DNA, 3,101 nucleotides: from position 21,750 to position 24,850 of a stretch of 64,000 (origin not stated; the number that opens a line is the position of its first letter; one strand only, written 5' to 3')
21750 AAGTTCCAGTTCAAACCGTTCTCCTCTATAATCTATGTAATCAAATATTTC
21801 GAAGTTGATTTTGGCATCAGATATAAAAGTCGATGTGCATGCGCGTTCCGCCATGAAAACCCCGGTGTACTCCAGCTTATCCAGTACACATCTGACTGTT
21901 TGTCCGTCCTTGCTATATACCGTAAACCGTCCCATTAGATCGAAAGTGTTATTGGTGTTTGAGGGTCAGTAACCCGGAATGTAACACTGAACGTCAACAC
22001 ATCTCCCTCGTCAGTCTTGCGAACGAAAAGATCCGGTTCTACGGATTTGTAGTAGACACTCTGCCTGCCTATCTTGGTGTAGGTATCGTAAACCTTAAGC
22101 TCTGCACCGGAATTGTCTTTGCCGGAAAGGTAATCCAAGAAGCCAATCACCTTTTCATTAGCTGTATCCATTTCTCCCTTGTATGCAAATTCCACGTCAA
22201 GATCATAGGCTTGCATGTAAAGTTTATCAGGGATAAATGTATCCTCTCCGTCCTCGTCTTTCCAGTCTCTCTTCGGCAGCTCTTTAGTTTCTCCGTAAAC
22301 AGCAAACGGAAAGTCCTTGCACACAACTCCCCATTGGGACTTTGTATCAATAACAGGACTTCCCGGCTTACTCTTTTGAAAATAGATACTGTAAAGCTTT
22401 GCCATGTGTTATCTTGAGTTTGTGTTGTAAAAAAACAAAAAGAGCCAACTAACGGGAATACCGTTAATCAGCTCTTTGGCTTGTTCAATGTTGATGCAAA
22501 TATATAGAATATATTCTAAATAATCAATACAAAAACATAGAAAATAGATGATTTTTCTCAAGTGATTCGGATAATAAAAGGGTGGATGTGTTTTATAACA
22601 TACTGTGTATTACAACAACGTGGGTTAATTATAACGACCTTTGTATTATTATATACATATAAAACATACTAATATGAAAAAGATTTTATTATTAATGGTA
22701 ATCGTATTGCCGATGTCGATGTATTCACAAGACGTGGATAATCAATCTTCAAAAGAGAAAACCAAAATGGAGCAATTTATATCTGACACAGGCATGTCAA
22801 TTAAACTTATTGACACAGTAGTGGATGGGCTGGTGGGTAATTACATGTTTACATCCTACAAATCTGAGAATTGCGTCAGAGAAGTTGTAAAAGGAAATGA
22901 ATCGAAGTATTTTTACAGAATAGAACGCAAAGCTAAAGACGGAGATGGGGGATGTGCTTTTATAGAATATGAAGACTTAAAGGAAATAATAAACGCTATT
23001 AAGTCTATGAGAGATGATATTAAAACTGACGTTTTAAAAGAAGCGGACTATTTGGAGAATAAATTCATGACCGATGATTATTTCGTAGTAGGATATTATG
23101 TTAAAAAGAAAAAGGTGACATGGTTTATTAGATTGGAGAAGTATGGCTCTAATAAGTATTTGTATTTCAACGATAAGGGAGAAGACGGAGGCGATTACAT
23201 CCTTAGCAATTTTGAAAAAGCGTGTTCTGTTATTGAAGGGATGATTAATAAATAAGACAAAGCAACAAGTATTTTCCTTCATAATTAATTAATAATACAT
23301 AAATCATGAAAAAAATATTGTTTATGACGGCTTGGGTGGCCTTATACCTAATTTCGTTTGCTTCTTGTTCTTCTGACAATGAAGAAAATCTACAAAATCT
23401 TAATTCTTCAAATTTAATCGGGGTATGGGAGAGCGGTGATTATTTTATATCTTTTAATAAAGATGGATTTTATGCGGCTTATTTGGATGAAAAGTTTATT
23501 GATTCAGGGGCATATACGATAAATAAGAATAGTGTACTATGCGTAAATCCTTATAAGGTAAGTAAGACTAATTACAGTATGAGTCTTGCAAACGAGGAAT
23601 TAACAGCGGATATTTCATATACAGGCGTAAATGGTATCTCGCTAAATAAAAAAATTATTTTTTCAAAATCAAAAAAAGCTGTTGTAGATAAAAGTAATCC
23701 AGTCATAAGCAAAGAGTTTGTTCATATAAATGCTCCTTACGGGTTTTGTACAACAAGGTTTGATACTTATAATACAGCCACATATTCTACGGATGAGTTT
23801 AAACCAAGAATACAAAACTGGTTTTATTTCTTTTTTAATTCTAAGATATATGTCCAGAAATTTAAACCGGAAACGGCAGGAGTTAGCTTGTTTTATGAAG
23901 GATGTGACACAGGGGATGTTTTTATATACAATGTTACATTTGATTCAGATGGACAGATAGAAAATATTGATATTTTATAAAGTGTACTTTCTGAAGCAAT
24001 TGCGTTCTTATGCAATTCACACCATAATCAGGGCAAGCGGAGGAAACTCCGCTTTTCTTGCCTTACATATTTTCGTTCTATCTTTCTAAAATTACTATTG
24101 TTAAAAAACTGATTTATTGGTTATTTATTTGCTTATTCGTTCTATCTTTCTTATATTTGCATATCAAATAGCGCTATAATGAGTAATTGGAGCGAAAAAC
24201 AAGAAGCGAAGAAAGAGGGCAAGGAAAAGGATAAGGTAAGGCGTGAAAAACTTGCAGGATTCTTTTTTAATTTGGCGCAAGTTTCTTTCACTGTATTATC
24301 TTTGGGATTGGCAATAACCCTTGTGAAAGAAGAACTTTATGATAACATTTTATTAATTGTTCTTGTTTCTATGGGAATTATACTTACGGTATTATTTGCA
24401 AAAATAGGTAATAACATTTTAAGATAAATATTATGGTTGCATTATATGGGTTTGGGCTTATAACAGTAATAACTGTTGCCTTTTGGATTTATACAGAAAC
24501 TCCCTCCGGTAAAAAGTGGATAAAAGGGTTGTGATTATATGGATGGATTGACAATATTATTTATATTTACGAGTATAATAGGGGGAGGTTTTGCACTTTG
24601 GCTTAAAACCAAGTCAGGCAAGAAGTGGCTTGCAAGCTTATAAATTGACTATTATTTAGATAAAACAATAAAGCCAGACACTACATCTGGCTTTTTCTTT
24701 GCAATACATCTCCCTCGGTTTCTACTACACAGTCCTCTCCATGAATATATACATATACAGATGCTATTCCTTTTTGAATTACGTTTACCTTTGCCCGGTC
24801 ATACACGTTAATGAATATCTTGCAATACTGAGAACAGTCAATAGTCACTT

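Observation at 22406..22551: Conserved promoter-proximal terminator leader shared by two late operons (lambda pR'-tR'-like arrangement), copy 1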

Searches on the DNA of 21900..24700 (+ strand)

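Call 9: search_dna_similar(query=window:21900-24700:+, collection=phages, mode=distant, max_rows=30)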
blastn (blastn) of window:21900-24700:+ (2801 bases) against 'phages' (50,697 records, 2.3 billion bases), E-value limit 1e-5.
Records with a match: 2; places in all: 2; records where one place covers at least 80% of the query: 0.
Best place of each record, by identity: 80-90% 1; 60-80% 1.
By first word of the organism name: Bacteroides 2.
By host as written in the record: Bacteroides salyersiae BG8 1; Bacteroides caecimuris 1.
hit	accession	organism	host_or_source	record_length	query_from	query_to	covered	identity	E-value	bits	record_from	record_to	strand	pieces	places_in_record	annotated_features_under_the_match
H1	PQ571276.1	Bacteroides phage BS-TP3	Bacteroides salyersiae BG8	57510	2200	2389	7%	75.4%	6e-22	113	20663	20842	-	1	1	hypothetical protein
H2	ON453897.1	Bacteroides phage Versailles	Bacteroides caecimuris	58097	2280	2381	4%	88.2%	2e-27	131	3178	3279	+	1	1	hypothetical protein (x2)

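Call 101: search_rna_families(source=window, start=22380, end=22660, threshold=evalue, max_evalue=1)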
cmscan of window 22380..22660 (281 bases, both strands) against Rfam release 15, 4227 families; matches with E-value up to 1: 2.
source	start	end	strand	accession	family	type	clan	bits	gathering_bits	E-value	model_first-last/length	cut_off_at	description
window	22439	22547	-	RF02432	SpF25_sRNA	Gene; sRNA;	-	24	48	0.068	1-102/102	no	Streptococcus sRNA SpF25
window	22380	22534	+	RF03532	SQ2397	Cis-reg;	-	17.7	100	0.57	56-243/243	5'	Cis-regulator of HTH transcription factor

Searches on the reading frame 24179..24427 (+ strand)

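Call 18: search_protein_families(library=pfam, proteins=[window:24179-24427:+], max_evalue=0.01)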
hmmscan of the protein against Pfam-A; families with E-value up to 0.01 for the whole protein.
window:24179-24427:+ (82 aa): 1 family
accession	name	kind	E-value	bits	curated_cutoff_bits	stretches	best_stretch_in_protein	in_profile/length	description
PF03739.19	LptF_LptG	-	0.0067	15.9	27.9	1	5-73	252-320/353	Lipopolysaccharide export system permease LptF/LptG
